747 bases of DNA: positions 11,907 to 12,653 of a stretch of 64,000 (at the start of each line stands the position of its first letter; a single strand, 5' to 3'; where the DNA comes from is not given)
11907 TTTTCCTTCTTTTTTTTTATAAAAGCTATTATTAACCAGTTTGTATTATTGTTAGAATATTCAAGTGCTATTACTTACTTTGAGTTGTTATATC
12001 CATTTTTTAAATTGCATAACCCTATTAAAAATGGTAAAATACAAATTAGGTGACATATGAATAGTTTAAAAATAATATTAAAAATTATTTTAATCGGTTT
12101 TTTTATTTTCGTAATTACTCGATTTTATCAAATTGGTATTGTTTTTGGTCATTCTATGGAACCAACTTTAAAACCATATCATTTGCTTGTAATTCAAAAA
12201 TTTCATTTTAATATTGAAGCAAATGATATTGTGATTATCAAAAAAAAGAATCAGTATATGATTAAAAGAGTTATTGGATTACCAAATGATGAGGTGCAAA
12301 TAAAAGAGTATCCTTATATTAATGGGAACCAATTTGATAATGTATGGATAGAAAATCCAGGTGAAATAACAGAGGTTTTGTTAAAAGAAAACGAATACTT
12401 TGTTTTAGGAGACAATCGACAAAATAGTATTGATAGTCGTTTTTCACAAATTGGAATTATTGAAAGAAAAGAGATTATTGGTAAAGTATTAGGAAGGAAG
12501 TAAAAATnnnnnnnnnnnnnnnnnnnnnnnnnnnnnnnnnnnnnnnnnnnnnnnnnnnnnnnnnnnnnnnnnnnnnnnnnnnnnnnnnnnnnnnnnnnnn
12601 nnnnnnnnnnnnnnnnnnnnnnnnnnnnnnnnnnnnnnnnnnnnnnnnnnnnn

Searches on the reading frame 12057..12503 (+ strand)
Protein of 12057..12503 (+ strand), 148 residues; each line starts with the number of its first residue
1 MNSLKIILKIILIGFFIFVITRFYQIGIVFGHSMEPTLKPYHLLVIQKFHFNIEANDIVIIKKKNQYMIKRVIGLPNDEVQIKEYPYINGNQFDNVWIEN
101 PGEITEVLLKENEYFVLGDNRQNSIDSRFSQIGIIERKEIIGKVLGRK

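Call 25: search_protein_families(library=pfam, proteins=[window:12057-12503:+], max_evalue=0.0001)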
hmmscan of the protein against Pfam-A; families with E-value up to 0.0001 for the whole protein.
window:12057-12503:+ (148 aa): 2 families
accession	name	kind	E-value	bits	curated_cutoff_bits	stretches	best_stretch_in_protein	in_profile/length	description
PF10502.14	Peptidase_S26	-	7.1e-26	91.6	22.9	1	10-144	9-163/168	Signal peptidase, peptidase S26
PF00717.28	Peptidase_S24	-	2e-06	27.9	23.3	1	29-82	40-91/116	Peptidase S24-like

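Call 43: find_encoding_contigs(protein=window:12057-12503:+, flank=4000, max_places=10)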
Protein window:12057-12503:+ (148 aa): 2 contigs read that carry it; 2 places shown.
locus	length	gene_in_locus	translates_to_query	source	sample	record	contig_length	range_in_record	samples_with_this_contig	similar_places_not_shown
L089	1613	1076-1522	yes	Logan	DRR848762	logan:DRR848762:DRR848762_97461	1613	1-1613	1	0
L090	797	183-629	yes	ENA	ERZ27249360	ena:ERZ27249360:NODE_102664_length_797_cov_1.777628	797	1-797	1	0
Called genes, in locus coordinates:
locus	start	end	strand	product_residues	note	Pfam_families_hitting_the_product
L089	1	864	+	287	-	?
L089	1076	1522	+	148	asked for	PF10502:Peptidase_S26, PF00717:Peptidase_S24 (weak)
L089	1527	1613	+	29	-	?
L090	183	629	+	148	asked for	PF10502:Peptidase_S26, PF00717:Peptidase_S24 (weak)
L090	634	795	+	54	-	?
